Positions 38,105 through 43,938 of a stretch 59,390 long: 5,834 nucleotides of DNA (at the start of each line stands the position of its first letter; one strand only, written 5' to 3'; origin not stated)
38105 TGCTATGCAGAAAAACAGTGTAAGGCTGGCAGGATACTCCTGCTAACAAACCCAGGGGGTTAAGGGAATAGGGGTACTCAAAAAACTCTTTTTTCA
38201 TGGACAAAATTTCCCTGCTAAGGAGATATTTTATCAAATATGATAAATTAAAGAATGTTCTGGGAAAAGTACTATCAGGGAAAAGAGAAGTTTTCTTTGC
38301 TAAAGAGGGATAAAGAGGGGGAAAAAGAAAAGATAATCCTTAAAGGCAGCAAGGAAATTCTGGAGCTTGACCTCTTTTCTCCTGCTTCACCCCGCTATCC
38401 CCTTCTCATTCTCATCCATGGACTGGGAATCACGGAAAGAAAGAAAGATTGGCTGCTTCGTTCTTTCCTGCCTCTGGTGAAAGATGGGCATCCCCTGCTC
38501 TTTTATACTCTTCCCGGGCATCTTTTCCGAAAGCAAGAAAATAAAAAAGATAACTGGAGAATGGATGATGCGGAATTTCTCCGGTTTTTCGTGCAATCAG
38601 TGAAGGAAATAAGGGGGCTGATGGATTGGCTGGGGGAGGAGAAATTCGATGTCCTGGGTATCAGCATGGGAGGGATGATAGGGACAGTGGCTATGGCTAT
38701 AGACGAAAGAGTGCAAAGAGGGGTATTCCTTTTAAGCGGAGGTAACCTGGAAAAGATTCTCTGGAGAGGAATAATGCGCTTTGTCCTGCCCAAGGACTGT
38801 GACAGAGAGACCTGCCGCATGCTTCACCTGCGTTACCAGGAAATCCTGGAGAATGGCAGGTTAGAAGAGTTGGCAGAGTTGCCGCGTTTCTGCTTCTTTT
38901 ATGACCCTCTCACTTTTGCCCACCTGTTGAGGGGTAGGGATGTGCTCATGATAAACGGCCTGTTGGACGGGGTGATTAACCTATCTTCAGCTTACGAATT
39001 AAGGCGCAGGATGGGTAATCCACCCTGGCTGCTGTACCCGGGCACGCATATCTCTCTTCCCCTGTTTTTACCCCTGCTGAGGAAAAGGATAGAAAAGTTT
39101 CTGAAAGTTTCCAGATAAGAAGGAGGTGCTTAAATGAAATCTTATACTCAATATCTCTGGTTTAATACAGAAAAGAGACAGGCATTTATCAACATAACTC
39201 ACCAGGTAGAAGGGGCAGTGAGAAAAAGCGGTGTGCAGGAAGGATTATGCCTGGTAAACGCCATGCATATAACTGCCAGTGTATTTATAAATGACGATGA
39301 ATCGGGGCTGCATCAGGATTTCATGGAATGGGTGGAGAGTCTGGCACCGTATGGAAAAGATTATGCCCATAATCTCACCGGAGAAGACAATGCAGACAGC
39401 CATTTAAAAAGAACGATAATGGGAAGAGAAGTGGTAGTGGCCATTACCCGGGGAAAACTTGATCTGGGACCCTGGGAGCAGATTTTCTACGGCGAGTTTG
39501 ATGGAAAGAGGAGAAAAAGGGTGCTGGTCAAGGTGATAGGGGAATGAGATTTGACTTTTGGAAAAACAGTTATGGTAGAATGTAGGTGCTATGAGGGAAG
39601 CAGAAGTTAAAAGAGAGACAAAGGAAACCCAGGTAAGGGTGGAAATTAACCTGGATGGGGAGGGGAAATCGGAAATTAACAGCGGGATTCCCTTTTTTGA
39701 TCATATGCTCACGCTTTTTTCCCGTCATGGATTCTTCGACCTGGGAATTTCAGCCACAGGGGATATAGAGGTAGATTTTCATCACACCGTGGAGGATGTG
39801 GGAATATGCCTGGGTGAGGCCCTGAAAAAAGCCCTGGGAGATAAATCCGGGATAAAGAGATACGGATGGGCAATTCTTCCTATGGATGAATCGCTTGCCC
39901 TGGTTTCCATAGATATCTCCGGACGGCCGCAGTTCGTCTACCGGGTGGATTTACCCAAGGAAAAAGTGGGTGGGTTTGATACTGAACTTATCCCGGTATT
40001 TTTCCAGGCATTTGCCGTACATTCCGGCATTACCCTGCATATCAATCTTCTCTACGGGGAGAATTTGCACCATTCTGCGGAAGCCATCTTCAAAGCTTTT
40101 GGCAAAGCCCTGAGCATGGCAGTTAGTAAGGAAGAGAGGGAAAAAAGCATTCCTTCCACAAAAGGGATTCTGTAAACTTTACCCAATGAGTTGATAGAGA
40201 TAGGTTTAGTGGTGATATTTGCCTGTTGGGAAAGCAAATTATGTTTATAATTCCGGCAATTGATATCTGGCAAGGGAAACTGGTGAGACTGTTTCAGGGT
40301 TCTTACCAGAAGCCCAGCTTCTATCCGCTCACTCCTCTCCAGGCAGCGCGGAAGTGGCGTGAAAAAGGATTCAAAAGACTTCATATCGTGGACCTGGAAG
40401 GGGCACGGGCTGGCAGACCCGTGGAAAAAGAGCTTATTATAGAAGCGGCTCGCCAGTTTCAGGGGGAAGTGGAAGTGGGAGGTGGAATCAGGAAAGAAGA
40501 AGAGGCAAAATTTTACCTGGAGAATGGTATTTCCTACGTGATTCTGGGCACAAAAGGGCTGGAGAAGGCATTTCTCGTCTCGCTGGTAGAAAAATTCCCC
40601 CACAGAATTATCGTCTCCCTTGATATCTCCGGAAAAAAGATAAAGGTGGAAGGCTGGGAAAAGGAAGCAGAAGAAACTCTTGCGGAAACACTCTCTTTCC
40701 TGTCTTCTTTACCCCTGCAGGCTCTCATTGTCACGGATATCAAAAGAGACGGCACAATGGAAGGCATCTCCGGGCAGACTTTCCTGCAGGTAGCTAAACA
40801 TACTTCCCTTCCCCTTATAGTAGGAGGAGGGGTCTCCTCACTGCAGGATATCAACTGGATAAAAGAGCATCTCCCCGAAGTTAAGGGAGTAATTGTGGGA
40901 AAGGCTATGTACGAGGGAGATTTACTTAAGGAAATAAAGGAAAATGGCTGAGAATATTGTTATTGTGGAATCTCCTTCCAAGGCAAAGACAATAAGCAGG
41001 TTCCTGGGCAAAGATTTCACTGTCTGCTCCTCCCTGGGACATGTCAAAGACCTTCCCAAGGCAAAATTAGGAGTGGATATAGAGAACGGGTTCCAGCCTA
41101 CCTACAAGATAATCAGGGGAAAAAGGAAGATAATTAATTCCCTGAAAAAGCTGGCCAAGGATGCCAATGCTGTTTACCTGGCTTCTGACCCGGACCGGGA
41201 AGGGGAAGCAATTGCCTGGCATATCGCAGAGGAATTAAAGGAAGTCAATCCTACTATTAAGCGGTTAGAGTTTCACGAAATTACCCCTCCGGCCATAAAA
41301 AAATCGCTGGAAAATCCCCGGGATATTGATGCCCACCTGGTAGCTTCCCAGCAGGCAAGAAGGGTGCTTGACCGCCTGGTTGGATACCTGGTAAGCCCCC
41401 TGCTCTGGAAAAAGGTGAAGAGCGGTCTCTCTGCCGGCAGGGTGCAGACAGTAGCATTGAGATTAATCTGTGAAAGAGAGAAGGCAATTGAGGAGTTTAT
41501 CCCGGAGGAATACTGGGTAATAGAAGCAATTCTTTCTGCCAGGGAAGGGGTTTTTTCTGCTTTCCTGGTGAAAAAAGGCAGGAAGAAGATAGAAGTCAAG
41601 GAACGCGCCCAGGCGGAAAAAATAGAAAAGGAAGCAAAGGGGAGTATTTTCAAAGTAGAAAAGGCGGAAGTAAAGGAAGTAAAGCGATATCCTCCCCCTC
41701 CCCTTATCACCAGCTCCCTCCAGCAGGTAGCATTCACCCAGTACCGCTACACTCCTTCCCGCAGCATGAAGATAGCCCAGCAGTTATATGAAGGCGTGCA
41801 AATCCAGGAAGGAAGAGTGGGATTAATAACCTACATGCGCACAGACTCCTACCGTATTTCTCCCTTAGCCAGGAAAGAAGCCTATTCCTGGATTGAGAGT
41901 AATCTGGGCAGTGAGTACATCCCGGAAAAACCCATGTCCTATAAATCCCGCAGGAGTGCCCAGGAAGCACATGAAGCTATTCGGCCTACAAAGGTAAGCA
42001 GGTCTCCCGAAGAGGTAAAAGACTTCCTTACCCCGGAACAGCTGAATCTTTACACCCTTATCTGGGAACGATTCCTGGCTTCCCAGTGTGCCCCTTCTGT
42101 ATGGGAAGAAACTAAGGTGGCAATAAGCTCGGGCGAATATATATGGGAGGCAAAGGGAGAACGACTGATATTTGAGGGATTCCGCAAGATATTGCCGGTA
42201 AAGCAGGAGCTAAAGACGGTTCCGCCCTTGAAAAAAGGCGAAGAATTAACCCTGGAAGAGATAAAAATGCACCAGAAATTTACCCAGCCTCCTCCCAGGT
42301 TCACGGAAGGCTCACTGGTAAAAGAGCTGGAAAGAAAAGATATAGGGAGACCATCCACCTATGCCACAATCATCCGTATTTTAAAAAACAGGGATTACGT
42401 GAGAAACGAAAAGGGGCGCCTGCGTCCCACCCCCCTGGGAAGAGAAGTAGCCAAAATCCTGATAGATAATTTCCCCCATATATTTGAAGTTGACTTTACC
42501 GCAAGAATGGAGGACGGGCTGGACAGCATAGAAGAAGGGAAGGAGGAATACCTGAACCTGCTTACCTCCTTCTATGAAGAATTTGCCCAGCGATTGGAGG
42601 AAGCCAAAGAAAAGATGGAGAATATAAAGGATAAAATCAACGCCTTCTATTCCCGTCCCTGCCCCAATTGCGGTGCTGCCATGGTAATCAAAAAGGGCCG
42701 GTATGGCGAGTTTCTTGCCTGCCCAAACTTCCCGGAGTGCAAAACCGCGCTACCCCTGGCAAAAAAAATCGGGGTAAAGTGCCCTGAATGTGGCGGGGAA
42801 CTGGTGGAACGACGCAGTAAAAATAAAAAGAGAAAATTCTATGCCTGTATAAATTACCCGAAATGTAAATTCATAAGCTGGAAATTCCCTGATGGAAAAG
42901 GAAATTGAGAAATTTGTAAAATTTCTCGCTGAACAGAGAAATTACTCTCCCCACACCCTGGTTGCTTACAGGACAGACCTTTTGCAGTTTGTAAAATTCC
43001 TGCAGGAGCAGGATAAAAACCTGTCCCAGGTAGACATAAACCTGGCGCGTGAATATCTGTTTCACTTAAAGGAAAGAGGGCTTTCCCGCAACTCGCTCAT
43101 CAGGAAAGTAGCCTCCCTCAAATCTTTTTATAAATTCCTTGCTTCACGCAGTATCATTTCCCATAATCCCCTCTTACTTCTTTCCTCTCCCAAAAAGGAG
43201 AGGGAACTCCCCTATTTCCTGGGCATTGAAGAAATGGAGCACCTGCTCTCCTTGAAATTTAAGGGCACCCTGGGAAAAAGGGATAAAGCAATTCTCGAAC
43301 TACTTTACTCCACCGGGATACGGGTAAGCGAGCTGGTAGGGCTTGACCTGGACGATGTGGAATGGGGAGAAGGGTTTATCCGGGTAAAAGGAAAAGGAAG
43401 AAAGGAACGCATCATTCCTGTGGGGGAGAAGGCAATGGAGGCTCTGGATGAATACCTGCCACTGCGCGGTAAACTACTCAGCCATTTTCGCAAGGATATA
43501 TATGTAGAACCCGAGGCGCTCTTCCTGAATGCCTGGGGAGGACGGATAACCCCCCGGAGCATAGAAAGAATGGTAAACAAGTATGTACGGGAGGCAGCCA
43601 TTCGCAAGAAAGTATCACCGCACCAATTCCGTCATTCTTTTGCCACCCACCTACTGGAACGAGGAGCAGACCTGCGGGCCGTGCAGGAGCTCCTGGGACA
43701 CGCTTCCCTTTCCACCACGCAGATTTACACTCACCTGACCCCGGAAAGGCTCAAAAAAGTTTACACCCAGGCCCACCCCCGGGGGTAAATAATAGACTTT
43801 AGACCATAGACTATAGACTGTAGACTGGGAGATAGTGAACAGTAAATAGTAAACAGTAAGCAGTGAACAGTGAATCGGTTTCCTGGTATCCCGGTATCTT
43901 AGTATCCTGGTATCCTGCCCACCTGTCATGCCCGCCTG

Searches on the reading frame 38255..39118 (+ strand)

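Call 49: search_protein_families(library=pfam, proteins=[window:38255-39118:+])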
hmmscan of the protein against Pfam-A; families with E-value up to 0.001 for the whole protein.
window:38255-39118:+ (287 aa): 2 families
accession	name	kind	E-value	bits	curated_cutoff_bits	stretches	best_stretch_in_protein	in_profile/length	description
PF12697.13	Abhydrolase_6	-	1.2e-07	33.1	26.3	1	51-179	1-110/217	Alpha/beta hydrolase family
PF00561.26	Abhydrolase_1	-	3.7e-07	30.5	25.8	1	49-180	1-119/245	alpha/beta hydrolase fold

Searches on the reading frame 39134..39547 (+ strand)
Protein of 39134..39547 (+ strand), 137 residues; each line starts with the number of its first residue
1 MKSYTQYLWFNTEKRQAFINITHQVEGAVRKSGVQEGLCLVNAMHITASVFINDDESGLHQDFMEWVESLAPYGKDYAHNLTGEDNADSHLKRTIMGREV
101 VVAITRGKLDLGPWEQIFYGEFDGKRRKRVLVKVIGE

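Call 49: search_protein_families(library=pfam, proteins=[window:39134-39547:+])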
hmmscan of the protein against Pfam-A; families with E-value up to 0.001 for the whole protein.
window:39134-39547:+ (137 aa): 1 family
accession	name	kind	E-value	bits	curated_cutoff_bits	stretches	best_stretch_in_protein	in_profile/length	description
PF01894.22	UPF0047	-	1.6e-38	131.9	27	1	20-134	1-117/117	Uncharacterised protein family UPF0047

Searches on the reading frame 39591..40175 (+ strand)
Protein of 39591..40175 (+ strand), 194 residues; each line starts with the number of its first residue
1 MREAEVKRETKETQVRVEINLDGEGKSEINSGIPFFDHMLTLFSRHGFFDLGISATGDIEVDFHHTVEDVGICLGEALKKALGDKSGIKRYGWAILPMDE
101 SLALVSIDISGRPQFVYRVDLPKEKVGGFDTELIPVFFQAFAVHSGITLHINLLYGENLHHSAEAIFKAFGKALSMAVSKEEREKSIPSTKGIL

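Call 49: search_protein_families(library=pfam, proteins=[window:39591-40175:+])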
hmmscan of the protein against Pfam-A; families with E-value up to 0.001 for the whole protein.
window:39591-40175:+ (194 aa): 1 family
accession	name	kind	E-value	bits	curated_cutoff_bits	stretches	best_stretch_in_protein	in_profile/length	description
PF00475.24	IGPD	-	5.1e-66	221.6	27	1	32-174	2-144/144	Imidazoleglycerol-phosphate dehydratase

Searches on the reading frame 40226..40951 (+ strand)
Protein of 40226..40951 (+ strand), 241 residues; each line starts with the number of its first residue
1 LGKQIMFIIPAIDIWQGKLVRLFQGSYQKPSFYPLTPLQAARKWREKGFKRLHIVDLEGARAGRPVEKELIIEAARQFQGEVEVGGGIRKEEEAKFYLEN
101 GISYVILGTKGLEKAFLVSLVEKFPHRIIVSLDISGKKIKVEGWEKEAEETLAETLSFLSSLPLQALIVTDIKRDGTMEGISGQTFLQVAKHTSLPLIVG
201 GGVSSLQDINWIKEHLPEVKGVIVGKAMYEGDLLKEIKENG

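Call 49: search_protein_families(library=pfam, proteins=[window:40226-40951:+])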
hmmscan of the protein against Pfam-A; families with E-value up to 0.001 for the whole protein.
window:40226-40951:+ (241 aa): 2 families
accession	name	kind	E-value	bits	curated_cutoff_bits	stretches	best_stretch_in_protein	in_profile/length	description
PF00977.27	His_biosynth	-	3.1e-62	210.4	23.6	1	8-233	2-227/228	Histidine biosynthesis protein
PF01884.23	PcrB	-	1e-05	25.6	23.9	0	49-109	151-209/226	PcrB family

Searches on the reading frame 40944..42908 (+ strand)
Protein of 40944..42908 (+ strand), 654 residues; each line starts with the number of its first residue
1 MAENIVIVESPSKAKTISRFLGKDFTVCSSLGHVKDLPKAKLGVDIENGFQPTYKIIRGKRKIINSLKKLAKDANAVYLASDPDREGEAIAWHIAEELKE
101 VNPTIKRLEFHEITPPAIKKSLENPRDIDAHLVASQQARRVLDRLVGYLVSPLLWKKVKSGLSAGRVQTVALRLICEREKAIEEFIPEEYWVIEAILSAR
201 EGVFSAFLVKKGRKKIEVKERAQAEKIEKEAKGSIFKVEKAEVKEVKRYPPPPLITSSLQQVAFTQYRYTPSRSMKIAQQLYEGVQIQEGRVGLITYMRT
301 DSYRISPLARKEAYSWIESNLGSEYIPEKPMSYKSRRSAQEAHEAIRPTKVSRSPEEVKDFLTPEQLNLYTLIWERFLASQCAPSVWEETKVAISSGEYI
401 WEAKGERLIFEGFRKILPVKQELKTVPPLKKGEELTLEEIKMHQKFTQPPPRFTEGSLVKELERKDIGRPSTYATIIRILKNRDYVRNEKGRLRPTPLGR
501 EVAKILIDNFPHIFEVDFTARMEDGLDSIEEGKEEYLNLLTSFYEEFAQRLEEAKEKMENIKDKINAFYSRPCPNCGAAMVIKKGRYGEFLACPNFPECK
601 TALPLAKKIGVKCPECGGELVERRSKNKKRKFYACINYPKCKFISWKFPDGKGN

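Call 20: search_protein_families(library=pfam, proteins=[window:40944-42908:+])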
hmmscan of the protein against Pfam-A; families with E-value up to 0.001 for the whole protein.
window:40944-42908:+ (654 aa): 3 families
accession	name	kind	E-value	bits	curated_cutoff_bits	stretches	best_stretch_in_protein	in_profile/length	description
PF01131.25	Topoisom_bac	-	4.5e-124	415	35.1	1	128-538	2-408/411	DNA topoisomerase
PF01396.24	Zn_ribbon_Top1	-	6.3e-28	96.7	32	2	572-607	3-38/39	Topoisomerase DNA binding C4 zinc finger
PF01751.28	Toprim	-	1.5e-24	86.4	23.1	1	5-113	2-96/96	Toprim domain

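Call 21: find_related_loci(query=window:40944-42908:+, collection=genome_contigs, flank=6000)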
Query window:40944-42908:+ (654 aa) in genome_contigs; peptide patterns used: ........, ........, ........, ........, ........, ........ (x = any residue, [..] = any of these).
600 stretches matched a pattern (row limit reached: there are more); 539 encode a relative of the query (tblastn E <= 1e-3); the best 80 are kept; 80 distinct loci.
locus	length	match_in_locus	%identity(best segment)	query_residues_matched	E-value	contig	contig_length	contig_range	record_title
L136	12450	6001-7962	50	1-652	0e+0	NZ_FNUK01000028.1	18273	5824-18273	Caloramator fervidus strain DSM 5463, whole genome shotgun sequence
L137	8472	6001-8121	48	1-649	0e+0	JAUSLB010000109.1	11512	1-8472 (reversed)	MAG: Deltaproteobacteria bacterium isolate E14_metabat.bin.95 E14_k141_81614, whole genome shotgun sequence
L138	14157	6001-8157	48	1-652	0e+0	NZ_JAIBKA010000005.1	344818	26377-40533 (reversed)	Desulfoferrobacter suflitae strain DRH4 contig_5, whole genome shotgun sequence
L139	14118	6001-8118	49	1-649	0e+0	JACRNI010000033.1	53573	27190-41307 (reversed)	MAG: Deltaproteobacteria bacterium isolate NC_groundwater_1931_Pr3_S-0.2um_41_6 scaffold_164443, whole genome shotgun se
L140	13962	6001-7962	50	4-649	0e+0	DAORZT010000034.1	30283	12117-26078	MAG TPA_asm: Bacillota bacterium isolate AMR_MDS_1928 NODE_1292_length_30283_cov_10.716290, whole genome shotgun sequenc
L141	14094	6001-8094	49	4-649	0e+0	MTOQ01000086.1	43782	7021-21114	MAG: Nitrospirae bacterium JdFR-81 JGI24020J35080_1000317, whole genome shotgun sequence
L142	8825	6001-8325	48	1-654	0e+0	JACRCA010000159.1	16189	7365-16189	MAG: Deltaproteobacteria bacterium isolate NC_groundwater_1634_Pr3_B-0.1um_51_9 SR-2_scaffold_141_1412256, whole genome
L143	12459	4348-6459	48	1-649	0e+0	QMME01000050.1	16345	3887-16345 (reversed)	MAG: Deltaproteobacteria bacterium isolate B64_G9 B64_Guay9_scaffold_02783, whole genome shotgun sequence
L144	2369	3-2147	46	1-652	0e+0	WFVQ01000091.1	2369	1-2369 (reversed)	MAG: Deltaproteobacteria bacterium isolate S140_46 k151_336206, whole genome shotgun sequence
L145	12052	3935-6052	48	1-648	0e+0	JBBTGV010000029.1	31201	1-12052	MAG: Deltaproteobacteria bacterium isolate H32-bin094_1 H32_bin094_1_000000000029, whole genome shotgun sequence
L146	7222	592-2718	47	1-649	0e+0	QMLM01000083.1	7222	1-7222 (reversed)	MAG: Deltaproteobacteria bacterium isolate B11_G15 B11_Guay15_scaffold_03740, whole genome shotgun sequence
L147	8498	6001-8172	48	2-652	0e+0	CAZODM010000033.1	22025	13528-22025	MAG TPA_asm: uncultured Desulfobacterales bacterium isolate SRP128015_co1_242 genome assembly, contig: NODE_3079_length_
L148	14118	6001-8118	47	1-649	0e+0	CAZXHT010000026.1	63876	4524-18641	MAG TPA_asm: uncultured Myxococcales bacterium isolate binchicken_co100_415 genome assembly, contig: NODE_611_length_638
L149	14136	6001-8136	46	1-654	0e+0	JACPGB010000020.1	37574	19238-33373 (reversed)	MAG: Deltaproteobacteria bacterium isolate NC_groundwater_376_Ag_B-0.1um_56_22 GD18-4_B1_scaffold_351286, whole genome s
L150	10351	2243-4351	49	1-649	0e+0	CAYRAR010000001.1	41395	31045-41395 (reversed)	MAG TPA_asm: uncultured Thermodesulfobacteriota bacterium isolate SRP338002_co1_158 genome assembly, contig: NODE_871_le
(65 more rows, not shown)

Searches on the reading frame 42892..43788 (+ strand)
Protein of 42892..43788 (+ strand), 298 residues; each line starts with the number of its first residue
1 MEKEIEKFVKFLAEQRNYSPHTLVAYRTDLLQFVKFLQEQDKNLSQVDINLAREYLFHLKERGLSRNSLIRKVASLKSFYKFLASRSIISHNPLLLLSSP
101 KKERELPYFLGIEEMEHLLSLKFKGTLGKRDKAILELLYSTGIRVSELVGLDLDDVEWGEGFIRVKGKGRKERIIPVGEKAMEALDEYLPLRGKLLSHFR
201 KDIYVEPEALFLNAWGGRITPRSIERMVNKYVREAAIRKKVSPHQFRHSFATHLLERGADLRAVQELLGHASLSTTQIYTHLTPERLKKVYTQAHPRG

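Call 20: search_protein_families(library=pfam, proteins=[window:42892-43788:+])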
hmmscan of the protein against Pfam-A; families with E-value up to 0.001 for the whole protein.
window:42892-43788:+ (298 aa): 4 families
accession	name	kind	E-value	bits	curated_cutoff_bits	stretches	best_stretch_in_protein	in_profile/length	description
PF00589.27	Phage_integrase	-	1.7e-47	161.8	27.1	1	113-285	6-171/172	Phage integrase family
PF02899.23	Phage_int_SAM_1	-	3.5e-21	75.7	22.3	1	5-86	1-82/83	Phage integrase, N-terminal SAM-like domain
PF13495.12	Phage_int_SAM_4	-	3.7e-08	34.1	27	1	6-86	3-81/85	Phage integrase, N-terminal SAM-like domain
PF13102.12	Phage_int_SAM_5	-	1.7e-07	31.9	22.3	1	14-93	12-92/98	Phage integrase SAM-like domain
